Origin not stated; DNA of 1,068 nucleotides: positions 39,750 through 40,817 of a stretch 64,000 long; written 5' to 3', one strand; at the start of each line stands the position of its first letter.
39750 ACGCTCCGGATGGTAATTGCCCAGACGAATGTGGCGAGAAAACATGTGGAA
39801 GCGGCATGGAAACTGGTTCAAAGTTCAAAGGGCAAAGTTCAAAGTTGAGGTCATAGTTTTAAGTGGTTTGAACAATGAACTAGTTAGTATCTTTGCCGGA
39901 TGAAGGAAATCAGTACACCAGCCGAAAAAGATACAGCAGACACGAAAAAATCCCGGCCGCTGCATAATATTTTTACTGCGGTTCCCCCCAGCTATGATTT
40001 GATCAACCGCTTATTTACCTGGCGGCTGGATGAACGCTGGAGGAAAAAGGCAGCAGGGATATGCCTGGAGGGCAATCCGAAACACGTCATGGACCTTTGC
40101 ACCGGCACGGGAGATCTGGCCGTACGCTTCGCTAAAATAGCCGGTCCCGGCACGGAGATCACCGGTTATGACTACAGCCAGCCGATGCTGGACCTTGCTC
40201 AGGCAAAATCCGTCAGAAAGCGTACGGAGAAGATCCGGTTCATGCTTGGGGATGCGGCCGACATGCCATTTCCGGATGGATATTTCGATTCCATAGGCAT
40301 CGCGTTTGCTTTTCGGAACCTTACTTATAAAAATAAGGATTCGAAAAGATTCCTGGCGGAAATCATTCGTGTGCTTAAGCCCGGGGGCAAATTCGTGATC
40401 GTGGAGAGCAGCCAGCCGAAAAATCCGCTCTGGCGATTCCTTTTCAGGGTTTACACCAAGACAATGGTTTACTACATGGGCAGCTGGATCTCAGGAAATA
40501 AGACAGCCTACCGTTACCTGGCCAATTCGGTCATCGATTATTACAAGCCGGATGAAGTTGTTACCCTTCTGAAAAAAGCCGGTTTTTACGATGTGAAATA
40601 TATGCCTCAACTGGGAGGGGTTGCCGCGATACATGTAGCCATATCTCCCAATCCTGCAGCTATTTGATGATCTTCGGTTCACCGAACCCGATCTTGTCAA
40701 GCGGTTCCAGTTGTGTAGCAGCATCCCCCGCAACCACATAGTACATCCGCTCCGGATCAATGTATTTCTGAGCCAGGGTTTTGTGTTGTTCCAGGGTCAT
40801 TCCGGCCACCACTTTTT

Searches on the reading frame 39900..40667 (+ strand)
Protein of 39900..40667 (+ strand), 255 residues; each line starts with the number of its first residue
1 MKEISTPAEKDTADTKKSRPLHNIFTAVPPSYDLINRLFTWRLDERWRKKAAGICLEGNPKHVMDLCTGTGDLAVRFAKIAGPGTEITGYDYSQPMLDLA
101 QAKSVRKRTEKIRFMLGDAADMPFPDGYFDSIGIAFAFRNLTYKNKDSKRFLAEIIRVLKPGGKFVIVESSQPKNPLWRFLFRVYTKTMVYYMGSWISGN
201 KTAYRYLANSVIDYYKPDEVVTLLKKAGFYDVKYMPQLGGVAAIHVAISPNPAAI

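Call 49: search_protein_families(library=pfam, proteins=[window:39900-40667:+], max_evalue=0.00001)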
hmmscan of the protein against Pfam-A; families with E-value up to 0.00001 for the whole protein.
window:39900-40667:+ (255 aa): 7 families
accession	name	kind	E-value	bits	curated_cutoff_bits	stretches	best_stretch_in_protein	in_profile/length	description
PF01209.24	Ubie_methyltran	-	1.8e-53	181.7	20.1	1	17-248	6-232/233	ubiE/COQ5 methyltransferase family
PF13649.12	Methyltransf_25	-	1.9e-20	73.8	27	1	63-163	1-97/97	Methyltransferase domain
PF08241.18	Methyltransf_11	-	3.8e-19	69.6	21.2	1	65-167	2-95/95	Methyltransferase domain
PF13847.12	Methyltransf_31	-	1.1e-17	64.5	27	1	61-171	5-113/145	Methyltransferase domain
PF08242.18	Methyltransf_12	-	1.7e-10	42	30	1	64-165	1-98/98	Methyltransferase domain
PF13489.12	Methyltransf_23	-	4.2e-10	40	27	1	57-232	20-162/164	Methyltransferase domain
PF05175.20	MTS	-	1.8e-06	28.1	23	1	61-173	33-144/170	Methyltransferase small domain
